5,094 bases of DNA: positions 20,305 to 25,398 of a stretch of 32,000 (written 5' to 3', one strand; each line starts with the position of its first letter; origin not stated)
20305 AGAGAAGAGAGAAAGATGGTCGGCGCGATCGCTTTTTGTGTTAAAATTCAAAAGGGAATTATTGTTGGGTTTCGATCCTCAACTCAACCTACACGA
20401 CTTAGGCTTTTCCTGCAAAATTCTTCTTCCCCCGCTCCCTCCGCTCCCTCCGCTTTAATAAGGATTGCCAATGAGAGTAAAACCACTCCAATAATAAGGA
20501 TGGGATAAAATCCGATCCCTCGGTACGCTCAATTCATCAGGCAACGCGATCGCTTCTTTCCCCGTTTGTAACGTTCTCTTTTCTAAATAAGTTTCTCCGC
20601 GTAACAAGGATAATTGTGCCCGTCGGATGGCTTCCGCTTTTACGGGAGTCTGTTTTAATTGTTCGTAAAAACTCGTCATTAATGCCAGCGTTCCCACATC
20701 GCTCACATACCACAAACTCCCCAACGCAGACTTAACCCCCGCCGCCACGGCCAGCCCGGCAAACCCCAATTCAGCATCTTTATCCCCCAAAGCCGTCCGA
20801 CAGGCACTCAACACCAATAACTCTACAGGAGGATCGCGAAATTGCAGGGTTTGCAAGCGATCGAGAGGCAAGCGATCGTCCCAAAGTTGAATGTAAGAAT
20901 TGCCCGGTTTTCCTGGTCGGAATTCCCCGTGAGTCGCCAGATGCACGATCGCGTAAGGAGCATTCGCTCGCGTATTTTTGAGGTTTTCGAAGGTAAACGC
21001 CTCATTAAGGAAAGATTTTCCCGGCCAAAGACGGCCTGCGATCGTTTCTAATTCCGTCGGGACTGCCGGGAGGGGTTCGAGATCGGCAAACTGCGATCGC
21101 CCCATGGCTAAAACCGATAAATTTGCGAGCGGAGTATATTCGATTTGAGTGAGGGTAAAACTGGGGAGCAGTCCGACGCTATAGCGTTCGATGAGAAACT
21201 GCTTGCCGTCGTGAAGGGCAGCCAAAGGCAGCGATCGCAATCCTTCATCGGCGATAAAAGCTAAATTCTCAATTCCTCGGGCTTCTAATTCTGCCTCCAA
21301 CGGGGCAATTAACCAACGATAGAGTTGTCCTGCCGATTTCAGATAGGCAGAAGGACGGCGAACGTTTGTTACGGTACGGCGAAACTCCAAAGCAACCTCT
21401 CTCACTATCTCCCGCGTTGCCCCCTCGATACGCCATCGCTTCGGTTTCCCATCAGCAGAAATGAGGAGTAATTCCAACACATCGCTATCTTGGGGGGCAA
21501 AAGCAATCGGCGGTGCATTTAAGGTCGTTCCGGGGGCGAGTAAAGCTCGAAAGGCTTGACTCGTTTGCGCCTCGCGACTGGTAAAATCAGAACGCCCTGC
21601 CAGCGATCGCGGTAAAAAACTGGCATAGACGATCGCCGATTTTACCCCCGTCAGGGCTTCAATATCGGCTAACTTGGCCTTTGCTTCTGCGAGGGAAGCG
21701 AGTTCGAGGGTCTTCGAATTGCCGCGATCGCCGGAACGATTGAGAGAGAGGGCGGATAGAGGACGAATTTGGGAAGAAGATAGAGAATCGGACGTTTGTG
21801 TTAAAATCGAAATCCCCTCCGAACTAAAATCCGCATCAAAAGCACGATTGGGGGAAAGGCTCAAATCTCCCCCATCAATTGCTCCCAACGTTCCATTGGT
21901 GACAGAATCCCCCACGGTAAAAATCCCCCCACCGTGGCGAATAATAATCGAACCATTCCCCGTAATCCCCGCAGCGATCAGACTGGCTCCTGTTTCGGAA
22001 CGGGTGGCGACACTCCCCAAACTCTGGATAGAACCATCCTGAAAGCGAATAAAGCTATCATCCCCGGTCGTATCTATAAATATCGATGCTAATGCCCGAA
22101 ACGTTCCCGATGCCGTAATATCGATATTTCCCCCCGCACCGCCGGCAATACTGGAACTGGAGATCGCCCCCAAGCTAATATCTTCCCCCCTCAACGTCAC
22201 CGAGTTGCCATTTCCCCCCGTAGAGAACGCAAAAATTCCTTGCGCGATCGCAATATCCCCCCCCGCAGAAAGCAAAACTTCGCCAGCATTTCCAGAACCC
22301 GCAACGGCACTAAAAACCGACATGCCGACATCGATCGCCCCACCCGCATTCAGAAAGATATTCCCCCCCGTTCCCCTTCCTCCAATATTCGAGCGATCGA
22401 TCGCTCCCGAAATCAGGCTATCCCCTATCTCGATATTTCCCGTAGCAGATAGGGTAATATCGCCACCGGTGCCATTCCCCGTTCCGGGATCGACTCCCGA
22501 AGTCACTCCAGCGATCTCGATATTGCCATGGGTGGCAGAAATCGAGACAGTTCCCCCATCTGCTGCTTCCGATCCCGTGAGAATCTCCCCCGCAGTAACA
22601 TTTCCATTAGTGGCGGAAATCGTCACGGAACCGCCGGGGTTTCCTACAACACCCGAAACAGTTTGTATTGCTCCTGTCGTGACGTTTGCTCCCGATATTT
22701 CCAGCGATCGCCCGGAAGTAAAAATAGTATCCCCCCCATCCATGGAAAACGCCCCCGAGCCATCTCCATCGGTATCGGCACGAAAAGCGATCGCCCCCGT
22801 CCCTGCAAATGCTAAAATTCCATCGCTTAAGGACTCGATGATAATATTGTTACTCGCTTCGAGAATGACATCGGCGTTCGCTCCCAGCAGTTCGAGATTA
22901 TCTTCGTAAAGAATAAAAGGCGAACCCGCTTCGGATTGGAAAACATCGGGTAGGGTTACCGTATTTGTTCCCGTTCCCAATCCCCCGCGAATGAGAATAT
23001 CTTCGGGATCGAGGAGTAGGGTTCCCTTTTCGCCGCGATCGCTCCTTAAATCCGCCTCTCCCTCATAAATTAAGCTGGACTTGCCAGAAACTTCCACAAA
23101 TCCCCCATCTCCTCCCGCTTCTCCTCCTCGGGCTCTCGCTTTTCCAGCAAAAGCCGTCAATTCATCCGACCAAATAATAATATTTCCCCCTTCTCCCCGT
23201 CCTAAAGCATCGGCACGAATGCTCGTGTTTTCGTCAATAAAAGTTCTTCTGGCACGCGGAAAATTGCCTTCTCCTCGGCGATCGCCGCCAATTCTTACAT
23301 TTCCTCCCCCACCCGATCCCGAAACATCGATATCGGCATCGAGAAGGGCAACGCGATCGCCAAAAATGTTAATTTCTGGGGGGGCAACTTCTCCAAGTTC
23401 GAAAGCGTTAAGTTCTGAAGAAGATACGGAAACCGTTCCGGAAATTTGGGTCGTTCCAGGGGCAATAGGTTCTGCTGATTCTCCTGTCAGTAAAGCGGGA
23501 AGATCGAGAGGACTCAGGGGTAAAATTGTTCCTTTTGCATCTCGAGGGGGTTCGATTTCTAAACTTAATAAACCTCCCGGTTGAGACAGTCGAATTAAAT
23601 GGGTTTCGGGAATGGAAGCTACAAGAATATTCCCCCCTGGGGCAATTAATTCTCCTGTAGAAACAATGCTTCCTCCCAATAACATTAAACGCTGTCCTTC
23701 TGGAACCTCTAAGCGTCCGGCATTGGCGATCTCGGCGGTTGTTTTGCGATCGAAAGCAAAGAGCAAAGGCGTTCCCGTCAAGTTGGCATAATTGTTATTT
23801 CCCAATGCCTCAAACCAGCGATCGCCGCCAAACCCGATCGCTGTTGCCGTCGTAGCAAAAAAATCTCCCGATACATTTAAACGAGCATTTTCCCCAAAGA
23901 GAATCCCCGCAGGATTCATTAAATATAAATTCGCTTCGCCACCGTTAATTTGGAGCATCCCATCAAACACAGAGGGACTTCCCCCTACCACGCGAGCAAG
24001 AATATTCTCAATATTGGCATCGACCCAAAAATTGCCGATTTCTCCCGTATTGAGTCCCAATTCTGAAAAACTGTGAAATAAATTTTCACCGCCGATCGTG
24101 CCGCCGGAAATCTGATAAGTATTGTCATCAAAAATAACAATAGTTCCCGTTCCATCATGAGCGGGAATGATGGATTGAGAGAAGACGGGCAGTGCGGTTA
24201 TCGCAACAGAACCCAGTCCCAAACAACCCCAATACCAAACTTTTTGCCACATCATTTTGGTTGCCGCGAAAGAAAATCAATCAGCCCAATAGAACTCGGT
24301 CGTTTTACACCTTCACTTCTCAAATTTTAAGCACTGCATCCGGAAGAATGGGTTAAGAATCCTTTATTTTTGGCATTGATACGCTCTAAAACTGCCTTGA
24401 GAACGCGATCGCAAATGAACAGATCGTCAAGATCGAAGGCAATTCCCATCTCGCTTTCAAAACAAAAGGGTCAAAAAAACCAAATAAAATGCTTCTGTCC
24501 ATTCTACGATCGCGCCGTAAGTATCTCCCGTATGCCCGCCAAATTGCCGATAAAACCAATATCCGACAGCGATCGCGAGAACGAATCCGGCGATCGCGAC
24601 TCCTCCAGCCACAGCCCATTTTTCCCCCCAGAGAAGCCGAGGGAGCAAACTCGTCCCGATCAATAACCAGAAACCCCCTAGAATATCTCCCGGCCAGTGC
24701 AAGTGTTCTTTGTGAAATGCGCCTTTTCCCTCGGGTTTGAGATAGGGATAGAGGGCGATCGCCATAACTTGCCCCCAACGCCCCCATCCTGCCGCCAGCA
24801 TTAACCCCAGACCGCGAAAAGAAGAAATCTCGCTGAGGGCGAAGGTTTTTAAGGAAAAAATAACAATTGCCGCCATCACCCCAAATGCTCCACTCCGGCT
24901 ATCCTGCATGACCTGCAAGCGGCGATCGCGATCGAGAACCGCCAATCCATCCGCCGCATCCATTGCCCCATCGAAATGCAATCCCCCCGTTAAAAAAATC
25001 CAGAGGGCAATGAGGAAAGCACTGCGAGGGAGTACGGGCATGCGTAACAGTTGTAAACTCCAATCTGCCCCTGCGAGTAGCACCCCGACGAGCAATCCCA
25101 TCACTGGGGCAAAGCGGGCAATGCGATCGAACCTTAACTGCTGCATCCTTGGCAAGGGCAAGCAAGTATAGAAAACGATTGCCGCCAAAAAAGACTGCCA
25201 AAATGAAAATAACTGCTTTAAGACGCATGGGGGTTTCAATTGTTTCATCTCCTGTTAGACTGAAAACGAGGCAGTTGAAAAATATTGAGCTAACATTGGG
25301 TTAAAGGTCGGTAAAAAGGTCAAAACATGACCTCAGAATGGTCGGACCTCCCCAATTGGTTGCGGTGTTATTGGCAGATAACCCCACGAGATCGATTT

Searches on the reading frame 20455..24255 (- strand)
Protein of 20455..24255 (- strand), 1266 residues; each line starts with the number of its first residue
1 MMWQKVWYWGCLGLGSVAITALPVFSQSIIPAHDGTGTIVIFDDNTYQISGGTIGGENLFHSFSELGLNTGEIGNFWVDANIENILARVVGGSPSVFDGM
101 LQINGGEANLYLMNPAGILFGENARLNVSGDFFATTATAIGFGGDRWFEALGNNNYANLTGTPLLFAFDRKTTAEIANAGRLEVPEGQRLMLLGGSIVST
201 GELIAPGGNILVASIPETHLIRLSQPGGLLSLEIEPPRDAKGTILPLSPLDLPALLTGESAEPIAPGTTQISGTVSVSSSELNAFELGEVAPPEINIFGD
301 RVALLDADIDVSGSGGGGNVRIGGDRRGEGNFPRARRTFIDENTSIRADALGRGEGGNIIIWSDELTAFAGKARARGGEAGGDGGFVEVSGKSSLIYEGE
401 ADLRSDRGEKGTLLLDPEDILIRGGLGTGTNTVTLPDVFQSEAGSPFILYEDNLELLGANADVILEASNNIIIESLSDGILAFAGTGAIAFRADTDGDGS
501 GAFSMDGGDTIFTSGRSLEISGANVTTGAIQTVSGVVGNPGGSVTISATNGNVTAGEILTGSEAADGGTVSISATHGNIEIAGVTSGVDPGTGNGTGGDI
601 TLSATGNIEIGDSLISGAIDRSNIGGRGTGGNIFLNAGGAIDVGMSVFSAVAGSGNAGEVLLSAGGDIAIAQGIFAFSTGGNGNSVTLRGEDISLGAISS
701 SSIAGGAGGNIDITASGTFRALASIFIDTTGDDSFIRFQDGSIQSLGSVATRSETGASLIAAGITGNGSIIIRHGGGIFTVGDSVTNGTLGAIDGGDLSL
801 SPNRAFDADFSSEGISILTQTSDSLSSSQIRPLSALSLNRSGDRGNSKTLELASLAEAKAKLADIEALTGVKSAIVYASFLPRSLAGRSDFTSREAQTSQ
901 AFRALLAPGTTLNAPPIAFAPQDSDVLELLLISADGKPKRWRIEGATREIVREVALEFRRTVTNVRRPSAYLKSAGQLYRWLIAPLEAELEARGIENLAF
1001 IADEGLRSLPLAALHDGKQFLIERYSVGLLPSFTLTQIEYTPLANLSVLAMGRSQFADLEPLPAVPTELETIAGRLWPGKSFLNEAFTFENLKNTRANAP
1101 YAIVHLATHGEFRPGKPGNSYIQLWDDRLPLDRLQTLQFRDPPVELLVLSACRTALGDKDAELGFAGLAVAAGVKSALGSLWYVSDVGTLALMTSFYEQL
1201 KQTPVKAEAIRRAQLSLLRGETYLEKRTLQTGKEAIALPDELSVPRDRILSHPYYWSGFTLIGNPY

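Call 23: search_protein_families(library=pfam, proteins=[window:20455-24255:-], max_evalue=0.001)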
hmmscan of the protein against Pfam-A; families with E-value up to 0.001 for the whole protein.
window:20455-24255:- (1266 aa): 2 families
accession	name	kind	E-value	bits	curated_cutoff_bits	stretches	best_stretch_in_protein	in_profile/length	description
PF12770.12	CHAT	-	3.5e-71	240.4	24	1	973-1264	2-289/289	CHAT domain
PF05860.19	TPS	-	4.3e-36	125.6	33.5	1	43-234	19-217/252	TPS secretion domain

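Call 25: search_protein_families(library=padloc, proteins=[window:20455-24255:-], max_evalue=0.001)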
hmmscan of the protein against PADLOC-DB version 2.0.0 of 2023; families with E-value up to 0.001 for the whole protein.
window:20455-24255:- (1266 aa): 1 family
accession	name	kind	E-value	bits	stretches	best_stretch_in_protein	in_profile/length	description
PDLC03832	BovA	-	4.1e-08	30.7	1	1095-1227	541-676/711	-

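Call 55: search_protein_families(library=ncbifam, proteins=[window:20455-24255:-], max_evalue=0.001)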
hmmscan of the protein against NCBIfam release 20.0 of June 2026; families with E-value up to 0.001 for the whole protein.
window:20455-24255:- (1266 aa): 1 family
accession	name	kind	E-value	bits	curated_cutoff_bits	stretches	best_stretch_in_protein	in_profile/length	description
TIGR01901.1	adhes_NPXG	domain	7.4e-18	64.3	29.1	1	60-138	1-78/79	filamentous hemagglutinin N-terminal domain-containing protein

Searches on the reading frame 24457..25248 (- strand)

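Call 23: search_protein_families(library=pfam, proteins=[window:24457-25248:-], max_evalue=0.001)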
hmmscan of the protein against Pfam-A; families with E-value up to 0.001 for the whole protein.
window:24457-25248:- (263 aa): 1 family
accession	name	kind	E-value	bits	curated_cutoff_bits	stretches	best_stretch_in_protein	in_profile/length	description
PF02654.20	CobS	-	1.1e-51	176.3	23.2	1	23-257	1-207/207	Cobalamin-5-phosphate synthase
